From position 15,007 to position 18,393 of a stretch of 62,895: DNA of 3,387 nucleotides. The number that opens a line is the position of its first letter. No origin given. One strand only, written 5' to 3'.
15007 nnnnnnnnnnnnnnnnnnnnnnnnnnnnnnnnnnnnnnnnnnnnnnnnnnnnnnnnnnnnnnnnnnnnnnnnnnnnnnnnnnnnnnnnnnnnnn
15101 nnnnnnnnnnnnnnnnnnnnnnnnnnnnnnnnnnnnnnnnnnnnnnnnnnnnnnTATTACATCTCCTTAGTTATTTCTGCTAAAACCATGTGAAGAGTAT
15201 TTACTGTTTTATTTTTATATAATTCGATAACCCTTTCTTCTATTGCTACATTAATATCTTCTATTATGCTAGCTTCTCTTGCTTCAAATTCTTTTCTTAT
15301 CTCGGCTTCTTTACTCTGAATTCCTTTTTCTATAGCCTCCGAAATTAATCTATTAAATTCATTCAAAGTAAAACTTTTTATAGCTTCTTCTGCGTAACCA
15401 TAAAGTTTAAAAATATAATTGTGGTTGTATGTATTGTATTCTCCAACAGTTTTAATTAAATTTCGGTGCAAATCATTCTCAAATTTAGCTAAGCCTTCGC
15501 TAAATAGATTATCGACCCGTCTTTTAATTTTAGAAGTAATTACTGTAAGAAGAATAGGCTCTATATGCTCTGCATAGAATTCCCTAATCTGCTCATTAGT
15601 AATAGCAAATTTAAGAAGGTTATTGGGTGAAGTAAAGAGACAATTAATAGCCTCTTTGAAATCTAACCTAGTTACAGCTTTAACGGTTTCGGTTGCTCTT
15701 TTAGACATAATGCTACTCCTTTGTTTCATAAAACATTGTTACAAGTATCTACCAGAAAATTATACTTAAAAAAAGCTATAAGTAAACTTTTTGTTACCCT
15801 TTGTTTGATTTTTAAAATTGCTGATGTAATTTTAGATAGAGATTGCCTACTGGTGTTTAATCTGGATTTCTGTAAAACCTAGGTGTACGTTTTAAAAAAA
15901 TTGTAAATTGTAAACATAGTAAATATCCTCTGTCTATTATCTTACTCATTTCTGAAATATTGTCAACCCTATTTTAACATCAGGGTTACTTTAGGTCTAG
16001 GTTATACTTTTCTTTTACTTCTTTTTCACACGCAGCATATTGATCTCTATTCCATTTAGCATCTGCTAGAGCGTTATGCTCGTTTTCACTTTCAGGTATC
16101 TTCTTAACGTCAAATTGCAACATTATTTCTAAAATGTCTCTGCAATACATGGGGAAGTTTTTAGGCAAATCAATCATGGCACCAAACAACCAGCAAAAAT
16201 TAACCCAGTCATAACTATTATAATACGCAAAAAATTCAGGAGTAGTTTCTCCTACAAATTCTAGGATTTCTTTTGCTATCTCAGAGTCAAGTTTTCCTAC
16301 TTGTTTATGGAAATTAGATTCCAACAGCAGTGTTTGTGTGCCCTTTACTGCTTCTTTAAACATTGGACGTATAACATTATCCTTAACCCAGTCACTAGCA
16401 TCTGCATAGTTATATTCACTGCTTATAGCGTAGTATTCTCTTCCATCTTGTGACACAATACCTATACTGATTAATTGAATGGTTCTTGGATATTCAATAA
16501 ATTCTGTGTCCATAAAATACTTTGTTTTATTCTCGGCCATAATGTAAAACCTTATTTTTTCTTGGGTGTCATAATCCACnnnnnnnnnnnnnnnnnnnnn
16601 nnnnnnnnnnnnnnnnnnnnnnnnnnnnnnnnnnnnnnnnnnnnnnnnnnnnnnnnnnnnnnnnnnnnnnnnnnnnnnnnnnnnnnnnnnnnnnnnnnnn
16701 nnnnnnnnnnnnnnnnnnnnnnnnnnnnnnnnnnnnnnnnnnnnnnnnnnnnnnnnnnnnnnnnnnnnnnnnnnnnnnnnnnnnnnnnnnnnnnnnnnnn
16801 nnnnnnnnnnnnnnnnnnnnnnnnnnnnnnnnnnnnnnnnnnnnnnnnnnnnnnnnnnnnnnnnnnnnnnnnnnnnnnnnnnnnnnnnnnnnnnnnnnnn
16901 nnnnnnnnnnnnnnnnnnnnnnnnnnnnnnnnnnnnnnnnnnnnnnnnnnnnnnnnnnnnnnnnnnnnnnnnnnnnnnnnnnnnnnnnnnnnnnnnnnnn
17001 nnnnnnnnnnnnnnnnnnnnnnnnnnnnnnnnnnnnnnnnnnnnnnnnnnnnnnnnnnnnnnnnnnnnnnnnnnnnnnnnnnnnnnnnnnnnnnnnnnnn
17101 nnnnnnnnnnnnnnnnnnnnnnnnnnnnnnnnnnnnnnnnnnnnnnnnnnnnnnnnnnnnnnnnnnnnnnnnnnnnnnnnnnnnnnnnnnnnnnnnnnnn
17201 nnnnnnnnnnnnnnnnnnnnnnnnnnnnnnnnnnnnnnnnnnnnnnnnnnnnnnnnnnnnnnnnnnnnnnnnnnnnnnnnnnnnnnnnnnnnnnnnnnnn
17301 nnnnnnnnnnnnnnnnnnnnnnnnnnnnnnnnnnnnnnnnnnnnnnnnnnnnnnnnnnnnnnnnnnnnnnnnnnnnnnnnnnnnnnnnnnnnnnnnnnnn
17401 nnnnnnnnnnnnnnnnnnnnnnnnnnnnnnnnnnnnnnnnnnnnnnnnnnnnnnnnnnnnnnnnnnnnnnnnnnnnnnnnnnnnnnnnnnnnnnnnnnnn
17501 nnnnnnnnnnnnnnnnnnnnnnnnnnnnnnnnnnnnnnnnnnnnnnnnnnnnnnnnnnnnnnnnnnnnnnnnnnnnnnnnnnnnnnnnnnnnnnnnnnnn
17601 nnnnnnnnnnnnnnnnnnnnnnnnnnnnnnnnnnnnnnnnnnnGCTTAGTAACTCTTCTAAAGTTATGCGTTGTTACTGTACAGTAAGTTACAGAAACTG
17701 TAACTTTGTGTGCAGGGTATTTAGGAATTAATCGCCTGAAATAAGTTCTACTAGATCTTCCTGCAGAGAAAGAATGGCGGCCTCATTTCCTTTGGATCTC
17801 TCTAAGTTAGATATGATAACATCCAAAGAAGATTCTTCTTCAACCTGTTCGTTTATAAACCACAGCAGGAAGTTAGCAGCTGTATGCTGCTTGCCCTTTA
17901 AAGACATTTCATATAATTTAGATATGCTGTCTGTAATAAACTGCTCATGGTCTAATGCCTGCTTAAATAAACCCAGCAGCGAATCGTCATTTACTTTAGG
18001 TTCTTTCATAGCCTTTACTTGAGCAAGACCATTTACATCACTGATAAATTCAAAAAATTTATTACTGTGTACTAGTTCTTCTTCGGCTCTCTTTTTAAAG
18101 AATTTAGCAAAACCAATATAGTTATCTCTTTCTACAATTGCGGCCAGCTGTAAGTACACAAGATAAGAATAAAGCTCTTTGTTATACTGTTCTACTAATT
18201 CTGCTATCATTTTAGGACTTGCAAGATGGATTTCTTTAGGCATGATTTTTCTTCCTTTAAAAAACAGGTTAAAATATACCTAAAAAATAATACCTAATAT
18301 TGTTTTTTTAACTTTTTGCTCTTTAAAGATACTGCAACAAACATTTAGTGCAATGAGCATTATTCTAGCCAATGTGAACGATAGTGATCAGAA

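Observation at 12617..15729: Three-fold tandem array of a diverging two-gene module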

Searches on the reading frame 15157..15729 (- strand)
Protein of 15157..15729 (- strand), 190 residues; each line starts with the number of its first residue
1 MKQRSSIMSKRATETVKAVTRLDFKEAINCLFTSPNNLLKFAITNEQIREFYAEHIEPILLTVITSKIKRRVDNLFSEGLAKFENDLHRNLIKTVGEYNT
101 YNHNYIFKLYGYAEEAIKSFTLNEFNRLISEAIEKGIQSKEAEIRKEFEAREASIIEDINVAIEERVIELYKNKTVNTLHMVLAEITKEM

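Call 13: search_protein_families(library=phrogs, proteins=[window:15157-15729:-], max_evalue=0.01)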
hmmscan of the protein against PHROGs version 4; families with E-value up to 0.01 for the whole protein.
window:15157-15729:- (190 aa): 1 family
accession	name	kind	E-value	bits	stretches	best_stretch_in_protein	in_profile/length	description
phrog_19308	-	unknown function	0.0025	18.8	1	66-172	49-153/158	-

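Call 14: search_protein_families(library=pfam, proteins=[window:15157-15729:-], max_evalue=0.1)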
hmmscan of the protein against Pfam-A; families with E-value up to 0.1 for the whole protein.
window:15157-15729:- (190 aa): 1 family
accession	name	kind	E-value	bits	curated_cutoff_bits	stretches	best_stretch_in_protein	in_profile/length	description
PF16061.10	DUF4803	-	0.057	13.2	27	1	102-172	10-82/255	Domain of unknown function (DUF4803)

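Call 20: find_homologous_proteins(query=A1, max_evalue=0.01)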
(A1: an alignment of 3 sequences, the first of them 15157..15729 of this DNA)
Query A1 (3 sequences) (190 aa, profile of the alignment): 4 proteins with E <= 0.01 among 3646 candidates.
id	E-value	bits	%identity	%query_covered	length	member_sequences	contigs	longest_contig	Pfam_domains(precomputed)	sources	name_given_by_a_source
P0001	1.9e-87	310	100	96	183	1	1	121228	-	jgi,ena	-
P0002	6.3e-86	305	54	96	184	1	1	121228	-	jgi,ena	-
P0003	9.2e-69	249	33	45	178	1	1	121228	-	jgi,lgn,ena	-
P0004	1.4e-26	112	32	28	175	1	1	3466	-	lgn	-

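Call 22: find_encoding_contigs(protein=P0004, flank=5000)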
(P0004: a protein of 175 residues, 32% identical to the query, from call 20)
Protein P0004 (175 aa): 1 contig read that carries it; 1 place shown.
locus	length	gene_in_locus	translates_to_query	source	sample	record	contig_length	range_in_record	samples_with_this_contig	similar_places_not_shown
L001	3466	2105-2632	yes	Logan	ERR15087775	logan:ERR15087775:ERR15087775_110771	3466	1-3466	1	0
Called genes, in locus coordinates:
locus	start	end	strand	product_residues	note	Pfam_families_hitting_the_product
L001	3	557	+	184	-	?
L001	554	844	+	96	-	-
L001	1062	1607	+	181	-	-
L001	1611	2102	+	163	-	-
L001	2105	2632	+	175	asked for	-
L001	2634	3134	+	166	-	-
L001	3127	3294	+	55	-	-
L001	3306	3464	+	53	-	?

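Call 23: find_encoding_contigs(protein=P0003, flank=10000)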
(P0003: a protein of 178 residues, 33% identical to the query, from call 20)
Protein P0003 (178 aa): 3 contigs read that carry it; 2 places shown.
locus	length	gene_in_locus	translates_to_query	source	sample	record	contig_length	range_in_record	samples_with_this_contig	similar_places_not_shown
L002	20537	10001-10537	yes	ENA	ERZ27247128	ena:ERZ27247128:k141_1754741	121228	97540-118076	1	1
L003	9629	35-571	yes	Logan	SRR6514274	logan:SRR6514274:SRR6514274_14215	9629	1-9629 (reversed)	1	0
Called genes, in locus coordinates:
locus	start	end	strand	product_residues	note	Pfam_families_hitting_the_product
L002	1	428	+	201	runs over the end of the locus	-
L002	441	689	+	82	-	-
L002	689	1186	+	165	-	-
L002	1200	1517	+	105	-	-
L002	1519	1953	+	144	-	-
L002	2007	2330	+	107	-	-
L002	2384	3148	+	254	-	-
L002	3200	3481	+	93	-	-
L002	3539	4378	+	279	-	-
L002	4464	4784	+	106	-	-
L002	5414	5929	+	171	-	PF00210:Ferritin, PF02915:Rubrerythrin (faint)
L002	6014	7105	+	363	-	-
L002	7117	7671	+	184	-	PF16473:Rv2179c-like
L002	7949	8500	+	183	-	-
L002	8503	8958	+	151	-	-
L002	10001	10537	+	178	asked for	-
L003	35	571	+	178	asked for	-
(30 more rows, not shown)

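Call 46: find_related_loci(query=A3, collection=viral_contigs, flank=6000)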
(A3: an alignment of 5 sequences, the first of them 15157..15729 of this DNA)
Query A3 (190 aa) in viral_contigs; peptide patterns used: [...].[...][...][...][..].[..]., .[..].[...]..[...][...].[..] (x = any residue, [..] = any of these).
88 stretches matched a pattern, but none encodes a relative of the query by tblastn (E <= 1e-3).

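Call 69: search_protein_families(library=padloc, proteins=[window:15157-15708:-], max_evalue=0.01)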
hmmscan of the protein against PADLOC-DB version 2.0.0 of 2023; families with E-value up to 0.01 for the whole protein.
window:15157-15708:- (183 aa): 1 family
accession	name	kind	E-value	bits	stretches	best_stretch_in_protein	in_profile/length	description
PDLC01084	C3a178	-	0.0065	15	0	119-152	50-83/90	putative invertase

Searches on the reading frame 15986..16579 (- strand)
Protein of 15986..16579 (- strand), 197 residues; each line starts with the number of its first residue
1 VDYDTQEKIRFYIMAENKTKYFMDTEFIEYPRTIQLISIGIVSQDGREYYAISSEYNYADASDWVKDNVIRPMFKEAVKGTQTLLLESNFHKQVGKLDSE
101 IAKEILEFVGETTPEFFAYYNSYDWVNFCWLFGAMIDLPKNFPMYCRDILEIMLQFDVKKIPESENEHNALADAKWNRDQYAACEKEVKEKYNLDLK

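Call 13: search_protein_families(library=phrogs, proteins=[window:15986-16579:-], max_evalue=0.01)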
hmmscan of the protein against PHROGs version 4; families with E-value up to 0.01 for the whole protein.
window:15986-16579:- (197 aa): 2 families
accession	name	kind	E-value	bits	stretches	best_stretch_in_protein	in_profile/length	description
phrog_2259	-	DNA, RNA and nucleotide metabolism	6.2e-54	183.4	1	16-190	4-178/186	Rnase H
phrog_31349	-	unknown function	4.7e-06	26.6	1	20-84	204-265/440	-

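Call 14: search_protein_families(library=pfam, proteins=[window:15986-16579:-], max_evalue=0.1)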
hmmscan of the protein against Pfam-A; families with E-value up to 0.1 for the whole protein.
window:15986-16579:- (197 aa): 2 families
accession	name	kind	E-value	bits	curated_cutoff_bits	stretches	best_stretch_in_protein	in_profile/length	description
PF16473.11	Rv2179c-like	-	1.5e-10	41.5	27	1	20-182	2-174/177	3'-5' exoribonuclease Rv2179c-like domain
PF20738.2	Cin1_N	-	0.018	15.6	27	0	173-192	34-54/57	Cellophane-induced 1 (cin1) repeat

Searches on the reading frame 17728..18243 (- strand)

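Call 64: search_protein_families(library=phrogs, proteins=[window:17728-18243:-], max_evalue=0.001)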
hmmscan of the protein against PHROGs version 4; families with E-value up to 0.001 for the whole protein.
window:17728-18243:- (171 aa): 1 family
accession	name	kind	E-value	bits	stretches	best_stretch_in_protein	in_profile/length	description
phrog_16594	-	unknown function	1.3e-27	97.7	1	8-168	2-162/167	-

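Call 96: search_protein_families(library=pfam, proteins=[window:17728-18243:-], max_evalue=0.001)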
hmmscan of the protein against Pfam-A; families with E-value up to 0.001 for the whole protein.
window:17728-18243:- (171 aa): 2 families
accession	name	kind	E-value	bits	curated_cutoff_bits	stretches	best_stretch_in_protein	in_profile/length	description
PF00210.30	Ferritin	-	4.8e-32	111.3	24.5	1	13-149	1-141/142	Ferritin-like domain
PF02915.23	Rubrerythrin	-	2.2e-05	25.3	22.8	1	20-77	7-65/137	Rubrerythrin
